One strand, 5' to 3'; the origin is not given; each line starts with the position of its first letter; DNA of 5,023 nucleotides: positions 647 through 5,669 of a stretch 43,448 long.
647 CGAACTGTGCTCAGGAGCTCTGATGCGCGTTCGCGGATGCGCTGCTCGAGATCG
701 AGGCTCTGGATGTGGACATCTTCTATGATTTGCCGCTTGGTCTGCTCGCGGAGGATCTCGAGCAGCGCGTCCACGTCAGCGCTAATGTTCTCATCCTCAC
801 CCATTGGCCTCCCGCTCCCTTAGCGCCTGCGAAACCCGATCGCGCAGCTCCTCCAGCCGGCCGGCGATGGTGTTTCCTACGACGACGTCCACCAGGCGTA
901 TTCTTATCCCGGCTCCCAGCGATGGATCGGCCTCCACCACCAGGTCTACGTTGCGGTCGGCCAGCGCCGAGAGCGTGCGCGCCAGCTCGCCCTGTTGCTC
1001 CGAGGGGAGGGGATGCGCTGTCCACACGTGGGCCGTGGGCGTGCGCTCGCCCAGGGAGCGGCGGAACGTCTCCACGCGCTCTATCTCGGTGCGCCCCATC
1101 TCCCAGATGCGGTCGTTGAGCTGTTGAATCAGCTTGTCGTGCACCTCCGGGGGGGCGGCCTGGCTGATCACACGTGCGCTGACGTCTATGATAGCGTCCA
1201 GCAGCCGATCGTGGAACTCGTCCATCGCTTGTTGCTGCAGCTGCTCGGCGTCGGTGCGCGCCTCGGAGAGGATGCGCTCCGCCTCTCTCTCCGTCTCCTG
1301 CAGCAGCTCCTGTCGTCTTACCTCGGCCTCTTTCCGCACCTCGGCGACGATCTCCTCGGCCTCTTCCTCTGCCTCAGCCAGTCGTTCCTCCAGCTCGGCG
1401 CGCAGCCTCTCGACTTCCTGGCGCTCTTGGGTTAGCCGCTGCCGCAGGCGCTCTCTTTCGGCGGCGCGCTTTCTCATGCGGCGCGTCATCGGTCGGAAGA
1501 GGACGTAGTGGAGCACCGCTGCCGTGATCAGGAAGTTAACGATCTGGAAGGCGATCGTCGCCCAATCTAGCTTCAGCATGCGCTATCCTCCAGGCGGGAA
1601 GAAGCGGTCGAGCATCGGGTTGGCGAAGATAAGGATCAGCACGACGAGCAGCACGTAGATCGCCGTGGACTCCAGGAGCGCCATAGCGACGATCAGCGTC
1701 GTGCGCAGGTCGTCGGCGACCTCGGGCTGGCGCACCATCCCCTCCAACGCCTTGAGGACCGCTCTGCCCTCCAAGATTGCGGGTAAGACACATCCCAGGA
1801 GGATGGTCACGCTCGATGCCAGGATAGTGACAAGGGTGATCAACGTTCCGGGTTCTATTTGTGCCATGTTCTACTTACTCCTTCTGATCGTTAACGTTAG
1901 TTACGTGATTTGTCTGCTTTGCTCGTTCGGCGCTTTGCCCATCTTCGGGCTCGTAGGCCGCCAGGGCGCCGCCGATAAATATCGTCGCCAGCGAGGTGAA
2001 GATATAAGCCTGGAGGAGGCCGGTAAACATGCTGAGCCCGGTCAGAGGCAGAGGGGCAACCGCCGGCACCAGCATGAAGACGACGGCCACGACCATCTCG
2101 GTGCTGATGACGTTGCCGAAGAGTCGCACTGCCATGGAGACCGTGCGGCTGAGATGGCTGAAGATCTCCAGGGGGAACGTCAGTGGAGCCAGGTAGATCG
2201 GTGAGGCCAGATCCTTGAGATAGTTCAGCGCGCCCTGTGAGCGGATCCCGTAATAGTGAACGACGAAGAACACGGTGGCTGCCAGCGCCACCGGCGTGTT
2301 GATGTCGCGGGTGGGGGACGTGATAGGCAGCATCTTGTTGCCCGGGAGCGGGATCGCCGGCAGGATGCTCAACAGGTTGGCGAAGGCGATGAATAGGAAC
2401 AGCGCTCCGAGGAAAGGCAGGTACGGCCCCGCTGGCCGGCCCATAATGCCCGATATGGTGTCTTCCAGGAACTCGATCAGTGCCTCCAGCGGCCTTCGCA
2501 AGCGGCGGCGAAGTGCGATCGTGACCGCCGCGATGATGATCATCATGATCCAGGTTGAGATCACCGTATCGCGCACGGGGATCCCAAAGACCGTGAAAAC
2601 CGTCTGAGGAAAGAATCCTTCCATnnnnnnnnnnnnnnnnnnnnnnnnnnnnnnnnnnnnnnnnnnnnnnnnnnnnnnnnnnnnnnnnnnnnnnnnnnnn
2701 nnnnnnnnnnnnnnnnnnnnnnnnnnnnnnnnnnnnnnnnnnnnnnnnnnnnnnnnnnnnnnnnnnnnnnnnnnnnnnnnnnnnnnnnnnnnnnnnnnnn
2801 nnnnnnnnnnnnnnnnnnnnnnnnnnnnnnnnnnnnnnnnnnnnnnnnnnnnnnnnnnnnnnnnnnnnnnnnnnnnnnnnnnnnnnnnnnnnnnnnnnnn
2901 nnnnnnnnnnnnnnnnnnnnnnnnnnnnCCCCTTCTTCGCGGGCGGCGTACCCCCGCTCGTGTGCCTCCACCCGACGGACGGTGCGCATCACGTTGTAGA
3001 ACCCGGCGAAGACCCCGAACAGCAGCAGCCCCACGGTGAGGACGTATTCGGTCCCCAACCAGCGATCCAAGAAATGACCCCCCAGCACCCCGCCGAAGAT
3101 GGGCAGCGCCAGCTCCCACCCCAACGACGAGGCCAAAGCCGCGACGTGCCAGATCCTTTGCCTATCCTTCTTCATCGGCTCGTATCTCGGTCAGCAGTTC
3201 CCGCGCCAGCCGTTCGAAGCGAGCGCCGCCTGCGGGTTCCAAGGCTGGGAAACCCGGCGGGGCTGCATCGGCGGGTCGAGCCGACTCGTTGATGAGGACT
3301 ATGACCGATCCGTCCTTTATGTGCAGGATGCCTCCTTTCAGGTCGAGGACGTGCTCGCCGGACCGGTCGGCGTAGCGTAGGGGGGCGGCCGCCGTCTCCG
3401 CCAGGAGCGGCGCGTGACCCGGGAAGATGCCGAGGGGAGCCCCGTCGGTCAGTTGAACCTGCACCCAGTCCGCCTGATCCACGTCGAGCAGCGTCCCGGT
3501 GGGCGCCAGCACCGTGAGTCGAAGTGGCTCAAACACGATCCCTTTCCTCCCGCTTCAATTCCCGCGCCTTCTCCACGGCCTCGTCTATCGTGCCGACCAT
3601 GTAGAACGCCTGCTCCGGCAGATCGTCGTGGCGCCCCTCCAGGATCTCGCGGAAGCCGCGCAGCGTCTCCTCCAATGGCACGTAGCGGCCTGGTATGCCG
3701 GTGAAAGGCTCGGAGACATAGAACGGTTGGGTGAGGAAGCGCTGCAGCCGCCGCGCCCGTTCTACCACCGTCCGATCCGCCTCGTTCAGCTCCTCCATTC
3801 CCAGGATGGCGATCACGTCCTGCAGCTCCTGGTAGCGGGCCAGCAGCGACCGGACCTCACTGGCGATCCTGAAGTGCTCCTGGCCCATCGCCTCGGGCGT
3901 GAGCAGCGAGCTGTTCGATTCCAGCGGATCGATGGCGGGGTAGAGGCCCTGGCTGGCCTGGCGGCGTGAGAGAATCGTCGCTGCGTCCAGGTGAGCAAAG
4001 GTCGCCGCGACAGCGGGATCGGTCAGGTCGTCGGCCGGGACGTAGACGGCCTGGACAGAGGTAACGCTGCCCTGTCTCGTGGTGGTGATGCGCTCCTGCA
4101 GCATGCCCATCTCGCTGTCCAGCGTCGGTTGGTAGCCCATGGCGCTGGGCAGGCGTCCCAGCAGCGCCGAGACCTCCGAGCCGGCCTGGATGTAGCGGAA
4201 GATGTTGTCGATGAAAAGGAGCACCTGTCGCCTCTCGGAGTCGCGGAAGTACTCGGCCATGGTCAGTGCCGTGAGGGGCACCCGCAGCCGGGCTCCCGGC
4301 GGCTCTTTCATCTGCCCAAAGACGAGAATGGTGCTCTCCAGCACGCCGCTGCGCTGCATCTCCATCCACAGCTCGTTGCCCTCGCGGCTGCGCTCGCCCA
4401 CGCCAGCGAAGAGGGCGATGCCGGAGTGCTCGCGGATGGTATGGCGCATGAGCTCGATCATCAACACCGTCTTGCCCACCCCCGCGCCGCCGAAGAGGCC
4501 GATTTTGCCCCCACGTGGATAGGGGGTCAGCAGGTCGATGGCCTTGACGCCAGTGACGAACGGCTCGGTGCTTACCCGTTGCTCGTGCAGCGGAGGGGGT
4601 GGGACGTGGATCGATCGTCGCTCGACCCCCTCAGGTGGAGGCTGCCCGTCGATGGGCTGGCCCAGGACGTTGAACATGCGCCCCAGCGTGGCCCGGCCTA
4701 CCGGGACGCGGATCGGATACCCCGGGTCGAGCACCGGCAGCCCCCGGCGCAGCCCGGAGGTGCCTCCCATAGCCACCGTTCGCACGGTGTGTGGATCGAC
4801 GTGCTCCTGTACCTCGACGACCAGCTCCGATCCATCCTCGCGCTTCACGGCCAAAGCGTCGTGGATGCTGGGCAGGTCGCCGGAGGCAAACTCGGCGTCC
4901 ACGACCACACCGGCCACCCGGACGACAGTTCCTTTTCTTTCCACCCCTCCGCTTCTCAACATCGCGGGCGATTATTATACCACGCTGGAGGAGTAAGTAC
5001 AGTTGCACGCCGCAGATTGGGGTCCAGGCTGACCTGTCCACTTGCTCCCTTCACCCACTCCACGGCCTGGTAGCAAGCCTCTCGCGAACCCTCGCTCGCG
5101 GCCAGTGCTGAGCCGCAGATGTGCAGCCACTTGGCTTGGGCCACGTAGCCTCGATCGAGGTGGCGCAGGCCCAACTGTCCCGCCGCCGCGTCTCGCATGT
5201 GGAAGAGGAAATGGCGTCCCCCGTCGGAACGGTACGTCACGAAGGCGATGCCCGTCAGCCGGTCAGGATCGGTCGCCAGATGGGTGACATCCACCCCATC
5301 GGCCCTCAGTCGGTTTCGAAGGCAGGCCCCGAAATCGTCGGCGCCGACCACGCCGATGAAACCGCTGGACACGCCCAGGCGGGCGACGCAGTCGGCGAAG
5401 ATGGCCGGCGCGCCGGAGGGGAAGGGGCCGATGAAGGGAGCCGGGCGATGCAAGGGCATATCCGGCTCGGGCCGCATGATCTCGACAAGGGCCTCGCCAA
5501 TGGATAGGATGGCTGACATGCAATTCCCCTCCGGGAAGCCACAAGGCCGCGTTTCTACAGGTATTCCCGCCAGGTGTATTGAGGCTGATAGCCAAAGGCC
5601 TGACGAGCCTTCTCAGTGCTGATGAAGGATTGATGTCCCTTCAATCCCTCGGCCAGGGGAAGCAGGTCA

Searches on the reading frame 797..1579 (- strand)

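Call 58: search_protein_families(library=pfam, proteins=[window:797-1579:-], max_evalue=0.00001)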
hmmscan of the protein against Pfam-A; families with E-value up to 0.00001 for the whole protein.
window:797-1579:- (260 aa): 2 families
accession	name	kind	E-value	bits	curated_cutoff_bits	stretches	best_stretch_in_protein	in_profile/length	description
PF00430.23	ATP-synt_B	-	5.1e-12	46.5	28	1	8-125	1-118/132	ATP synthase B/B' CF(0)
PF00213.23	OSCP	-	1.6e-10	41.8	22.3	1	181-247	103-170/172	ATP synthase delta (OSCP) subunit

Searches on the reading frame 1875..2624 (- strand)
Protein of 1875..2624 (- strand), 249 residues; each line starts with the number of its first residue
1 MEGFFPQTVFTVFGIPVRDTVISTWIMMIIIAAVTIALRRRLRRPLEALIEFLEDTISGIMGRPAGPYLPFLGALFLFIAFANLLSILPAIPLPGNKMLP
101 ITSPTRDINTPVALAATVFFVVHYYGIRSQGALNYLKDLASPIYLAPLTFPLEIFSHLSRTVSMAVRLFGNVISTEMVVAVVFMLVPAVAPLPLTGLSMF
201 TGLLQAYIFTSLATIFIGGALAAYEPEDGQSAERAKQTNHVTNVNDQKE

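Call 58: search_protein_families(library=pfam, proteins=[window:1875-2624:-], max_evalue=0.00001)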
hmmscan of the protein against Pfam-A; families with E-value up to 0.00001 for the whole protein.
window:1875-2624:- (249 aa): 1 family
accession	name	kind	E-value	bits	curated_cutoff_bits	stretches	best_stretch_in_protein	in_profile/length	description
PF00119.25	ATP-synt_A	-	2.7e-42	145.6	33.9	1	22-217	2-216/217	ATP synthase A chain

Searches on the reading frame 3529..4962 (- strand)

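Call 58: search_protein_families(library=pfam, proteins=[window:3529-4962:-], max_evalue=0.00001)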
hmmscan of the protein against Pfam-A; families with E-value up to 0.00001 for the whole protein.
window:3529-4962:- (477 aa): 3 families
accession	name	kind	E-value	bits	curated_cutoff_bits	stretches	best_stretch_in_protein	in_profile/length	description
PF00006.31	ATP-synt_ab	-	1.1e-70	238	29.5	1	138-351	1-213/213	ATP synthase alpha/beta family, nucleotide-binding domain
PF02874.29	ATP-synt_ab_N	-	1.3e-15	58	20.9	1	13-79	1-67/69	ATP synthase alpha/beta family, beta-barrel domain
PF22919.1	ATP-synt_VA_C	-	7.9e-14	52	24.7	1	357-436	6-87/101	C-terminal domain of V and A type ATP synthase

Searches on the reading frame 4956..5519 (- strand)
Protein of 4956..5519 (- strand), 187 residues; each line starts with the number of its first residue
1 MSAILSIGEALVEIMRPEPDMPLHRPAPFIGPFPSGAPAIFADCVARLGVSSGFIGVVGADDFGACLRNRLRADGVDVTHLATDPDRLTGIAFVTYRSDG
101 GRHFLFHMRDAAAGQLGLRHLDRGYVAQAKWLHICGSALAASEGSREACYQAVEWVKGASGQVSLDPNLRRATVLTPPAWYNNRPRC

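Call 58: search_protein_families(library=pfam, proteins=[window:4956-5519:-], max_evalue=0.00001)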
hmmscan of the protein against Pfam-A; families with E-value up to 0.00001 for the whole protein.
window:4956-5519:- (187 aa): 1 family
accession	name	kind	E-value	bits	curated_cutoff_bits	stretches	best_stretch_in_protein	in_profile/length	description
PF00294.29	PfkB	-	1.3e-21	77.6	25.8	1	3-170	3-166/302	pfkB family carbohydrate kinase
